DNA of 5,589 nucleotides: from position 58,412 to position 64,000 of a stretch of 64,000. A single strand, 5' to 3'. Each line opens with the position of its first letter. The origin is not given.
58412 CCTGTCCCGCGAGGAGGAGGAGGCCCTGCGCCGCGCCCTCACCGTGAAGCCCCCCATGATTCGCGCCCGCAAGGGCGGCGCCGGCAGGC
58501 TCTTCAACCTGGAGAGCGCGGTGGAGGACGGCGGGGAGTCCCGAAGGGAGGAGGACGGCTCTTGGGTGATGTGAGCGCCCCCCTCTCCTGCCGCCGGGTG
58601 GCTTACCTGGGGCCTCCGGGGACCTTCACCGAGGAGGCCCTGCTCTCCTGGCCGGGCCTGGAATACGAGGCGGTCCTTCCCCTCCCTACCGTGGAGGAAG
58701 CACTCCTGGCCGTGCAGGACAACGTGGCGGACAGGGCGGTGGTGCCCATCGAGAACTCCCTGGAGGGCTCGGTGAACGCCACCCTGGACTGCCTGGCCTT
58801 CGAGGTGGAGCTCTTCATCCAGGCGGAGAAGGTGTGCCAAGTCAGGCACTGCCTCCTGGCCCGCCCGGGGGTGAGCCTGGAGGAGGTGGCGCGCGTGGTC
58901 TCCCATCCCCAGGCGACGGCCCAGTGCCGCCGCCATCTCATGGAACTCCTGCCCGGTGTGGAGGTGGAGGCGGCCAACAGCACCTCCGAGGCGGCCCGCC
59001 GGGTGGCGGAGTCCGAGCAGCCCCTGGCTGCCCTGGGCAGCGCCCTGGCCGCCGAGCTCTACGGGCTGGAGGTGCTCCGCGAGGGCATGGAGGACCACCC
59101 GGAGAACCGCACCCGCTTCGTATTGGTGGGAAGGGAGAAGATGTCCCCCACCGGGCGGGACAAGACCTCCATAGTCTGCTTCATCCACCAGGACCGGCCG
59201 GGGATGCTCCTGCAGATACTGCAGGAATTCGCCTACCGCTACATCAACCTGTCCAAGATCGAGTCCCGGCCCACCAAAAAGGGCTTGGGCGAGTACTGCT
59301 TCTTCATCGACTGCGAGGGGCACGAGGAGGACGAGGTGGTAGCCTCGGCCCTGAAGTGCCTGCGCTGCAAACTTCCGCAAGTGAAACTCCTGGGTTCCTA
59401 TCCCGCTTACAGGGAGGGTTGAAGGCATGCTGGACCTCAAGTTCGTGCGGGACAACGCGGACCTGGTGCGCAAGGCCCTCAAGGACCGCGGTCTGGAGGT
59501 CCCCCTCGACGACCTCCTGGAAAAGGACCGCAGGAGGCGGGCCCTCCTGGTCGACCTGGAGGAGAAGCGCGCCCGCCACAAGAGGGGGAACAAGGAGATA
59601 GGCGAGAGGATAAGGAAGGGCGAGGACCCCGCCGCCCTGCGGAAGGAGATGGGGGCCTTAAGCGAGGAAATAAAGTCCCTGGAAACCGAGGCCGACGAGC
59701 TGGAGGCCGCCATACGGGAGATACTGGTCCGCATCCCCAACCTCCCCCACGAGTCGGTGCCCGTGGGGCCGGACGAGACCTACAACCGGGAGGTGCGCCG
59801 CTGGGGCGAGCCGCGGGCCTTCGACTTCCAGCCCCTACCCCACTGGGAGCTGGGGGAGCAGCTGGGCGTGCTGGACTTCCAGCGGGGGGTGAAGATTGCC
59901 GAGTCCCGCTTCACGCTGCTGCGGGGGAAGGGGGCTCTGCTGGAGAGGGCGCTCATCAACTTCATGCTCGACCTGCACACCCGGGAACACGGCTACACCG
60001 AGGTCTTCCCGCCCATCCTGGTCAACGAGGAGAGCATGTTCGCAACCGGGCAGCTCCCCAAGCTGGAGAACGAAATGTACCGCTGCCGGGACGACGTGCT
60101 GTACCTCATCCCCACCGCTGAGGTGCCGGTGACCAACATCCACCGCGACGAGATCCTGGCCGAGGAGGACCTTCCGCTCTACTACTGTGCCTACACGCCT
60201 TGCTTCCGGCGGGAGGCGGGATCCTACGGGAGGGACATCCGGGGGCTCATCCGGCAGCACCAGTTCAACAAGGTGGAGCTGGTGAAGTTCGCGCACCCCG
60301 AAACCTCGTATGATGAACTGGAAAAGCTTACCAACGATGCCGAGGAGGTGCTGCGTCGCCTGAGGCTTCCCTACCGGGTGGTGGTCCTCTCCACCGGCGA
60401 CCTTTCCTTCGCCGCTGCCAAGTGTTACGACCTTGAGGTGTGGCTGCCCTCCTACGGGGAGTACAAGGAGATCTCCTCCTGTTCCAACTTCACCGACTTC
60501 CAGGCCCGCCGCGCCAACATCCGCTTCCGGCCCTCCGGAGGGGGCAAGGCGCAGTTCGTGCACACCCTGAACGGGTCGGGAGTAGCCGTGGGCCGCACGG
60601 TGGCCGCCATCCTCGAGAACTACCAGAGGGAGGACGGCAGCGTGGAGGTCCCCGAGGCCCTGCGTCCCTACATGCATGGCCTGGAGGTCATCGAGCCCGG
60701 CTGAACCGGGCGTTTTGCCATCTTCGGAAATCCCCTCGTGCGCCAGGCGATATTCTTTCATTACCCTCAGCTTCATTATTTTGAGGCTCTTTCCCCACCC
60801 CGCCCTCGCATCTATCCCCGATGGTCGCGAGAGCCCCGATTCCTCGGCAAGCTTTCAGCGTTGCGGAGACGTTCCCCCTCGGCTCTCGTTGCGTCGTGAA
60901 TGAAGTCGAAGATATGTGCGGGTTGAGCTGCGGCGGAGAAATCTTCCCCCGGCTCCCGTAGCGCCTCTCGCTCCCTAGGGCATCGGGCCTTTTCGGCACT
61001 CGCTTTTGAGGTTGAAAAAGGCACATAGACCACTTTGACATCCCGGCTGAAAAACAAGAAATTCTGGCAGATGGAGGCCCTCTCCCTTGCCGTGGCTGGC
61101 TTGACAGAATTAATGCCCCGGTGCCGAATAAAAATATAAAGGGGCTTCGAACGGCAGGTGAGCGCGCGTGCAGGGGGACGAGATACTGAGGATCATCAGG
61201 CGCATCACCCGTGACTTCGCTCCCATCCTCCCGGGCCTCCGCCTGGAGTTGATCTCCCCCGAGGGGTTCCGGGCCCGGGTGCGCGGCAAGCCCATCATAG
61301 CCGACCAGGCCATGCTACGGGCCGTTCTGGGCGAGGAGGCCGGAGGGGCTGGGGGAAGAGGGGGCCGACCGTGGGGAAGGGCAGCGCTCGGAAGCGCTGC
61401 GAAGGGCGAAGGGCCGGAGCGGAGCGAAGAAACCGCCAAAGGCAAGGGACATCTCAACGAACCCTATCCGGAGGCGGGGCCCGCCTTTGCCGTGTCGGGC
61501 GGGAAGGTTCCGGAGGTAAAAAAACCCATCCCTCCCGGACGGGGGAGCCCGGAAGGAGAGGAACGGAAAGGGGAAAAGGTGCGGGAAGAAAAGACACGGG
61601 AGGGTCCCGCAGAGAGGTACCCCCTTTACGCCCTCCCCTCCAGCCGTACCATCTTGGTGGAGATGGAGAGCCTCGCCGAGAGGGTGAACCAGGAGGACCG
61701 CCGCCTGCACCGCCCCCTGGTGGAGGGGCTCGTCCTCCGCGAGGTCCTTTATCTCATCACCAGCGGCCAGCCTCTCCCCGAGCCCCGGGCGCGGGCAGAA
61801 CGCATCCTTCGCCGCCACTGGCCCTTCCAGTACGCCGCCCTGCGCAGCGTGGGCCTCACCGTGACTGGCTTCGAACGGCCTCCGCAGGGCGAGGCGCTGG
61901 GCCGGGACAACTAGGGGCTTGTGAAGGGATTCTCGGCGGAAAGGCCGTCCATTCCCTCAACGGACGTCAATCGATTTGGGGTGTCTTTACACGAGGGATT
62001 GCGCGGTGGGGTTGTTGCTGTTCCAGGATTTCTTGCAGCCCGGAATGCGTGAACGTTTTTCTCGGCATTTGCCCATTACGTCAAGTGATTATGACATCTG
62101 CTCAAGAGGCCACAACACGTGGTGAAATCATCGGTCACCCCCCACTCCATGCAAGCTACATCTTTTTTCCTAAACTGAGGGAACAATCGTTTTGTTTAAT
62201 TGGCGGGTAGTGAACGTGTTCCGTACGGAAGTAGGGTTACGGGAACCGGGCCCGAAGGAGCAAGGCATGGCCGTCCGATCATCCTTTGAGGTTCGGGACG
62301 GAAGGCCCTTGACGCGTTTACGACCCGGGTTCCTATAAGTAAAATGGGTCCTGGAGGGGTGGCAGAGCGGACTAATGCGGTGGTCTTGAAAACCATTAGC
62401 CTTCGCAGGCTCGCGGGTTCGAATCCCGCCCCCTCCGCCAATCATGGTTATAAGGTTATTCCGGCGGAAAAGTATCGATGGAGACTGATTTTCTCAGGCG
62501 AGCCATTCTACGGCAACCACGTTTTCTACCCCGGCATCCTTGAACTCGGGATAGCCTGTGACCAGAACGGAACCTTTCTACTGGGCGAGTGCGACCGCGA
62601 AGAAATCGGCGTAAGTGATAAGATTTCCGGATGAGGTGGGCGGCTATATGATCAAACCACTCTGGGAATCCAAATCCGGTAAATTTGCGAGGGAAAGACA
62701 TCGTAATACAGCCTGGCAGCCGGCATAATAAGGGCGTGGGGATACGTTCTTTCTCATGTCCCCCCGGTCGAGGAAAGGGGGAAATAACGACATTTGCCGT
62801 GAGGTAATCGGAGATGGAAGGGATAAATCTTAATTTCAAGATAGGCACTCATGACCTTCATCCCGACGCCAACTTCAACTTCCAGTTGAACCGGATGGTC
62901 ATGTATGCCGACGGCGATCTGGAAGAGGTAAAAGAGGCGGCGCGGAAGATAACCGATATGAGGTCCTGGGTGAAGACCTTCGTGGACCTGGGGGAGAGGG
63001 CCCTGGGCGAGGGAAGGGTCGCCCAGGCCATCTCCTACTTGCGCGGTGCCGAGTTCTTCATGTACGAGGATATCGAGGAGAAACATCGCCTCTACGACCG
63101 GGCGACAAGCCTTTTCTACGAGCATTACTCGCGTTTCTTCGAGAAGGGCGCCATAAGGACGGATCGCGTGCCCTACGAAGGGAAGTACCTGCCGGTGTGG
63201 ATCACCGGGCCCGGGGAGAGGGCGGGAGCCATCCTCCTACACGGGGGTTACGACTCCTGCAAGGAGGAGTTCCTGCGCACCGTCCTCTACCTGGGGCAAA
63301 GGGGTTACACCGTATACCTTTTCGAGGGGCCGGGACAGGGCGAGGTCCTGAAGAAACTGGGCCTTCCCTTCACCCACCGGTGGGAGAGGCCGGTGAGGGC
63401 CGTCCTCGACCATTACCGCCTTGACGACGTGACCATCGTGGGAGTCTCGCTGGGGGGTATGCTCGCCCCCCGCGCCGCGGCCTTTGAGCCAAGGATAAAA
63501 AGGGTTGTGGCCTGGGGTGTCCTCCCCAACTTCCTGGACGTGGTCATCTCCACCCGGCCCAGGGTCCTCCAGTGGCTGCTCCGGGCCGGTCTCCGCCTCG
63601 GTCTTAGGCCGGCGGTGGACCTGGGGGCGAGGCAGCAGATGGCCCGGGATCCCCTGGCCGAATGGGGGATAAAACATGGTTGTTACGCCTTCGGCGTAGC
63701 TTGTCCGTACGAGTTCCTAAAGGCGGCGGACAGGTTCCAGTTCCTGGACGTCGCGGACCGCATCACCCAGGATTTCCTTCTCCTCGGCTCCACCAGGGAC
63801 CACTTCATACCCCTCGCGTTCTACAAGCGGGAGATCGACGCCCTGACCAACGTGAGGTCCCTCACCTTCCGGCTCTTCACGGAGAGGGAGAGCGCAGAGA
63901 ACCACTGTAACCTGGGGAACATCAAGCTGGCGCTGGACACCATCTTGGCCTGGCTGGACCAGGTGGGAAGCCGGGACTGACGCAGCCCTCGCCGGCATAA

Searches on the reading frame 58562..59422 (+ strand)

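Call 19: search_protein_families(library=pfam, proteins=[window:58562-59422:+], max_evalue=0.001)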
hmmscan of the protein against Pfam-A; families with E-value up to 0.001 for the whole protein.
window:58562-59422:+ (286 aa): 2 families
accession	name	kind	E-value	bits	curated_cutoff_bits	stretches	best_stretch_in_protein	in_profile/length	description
PF00800.23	PDT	-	8.8e-59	198.8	25.2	1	13-193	1-180/181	Prephenate dehydratase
PF01842.31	ACT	-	1.8e-09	37.6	27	1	208-265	6-62/66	ACT domain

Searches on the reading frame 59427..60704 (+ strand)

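Call 19: search_protein_families(library=pfam, proteins=[window:59427-60704:+], max_evalue=0.001)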
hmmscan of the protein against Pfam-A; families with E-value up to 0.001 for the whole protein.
window:59427-60704:+ (425 aa): 2 families
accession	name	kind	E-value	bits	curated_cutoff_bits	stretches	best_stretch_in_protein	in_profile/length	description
PF00587.30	tRNA-synt_2b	-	1.8e-45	155.6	29.3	1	220-399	3-179/179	tRNA synthetase class II core domain (G, H, P, S and T)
PF02403.27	Seryl_tRNA_N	-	1.1e-25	90.4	28.2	1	1-107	1-108/108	Seryl-tRNA synthetase N-terminal domain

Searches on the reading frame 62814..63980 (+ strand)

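Call 19: search_protein_families(library=pfam, proteins=[window:62814-63980:+], max_evalue=0.001)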
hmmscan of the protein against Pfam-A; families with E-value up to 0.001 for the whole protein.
window:62814-63980:+ (388 aa): 3 families
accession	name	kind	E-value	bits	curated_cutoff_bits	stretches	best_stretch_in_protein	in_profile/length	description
PF12697.13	Abhydrolase_6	-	8.6e-12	46.6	26.3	1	140-335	2-182/217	Alpha/beta hydrolase family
PF00561.26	Abhydrolase_1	-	4.1e-09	36.9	25.8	1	140-236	4-102/245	alpha/beta hydrolase fold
PF12146.15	Hydrolase_4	-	0.00012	21.9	27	1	139-332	7-205/239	Serine aminopeptidase, S33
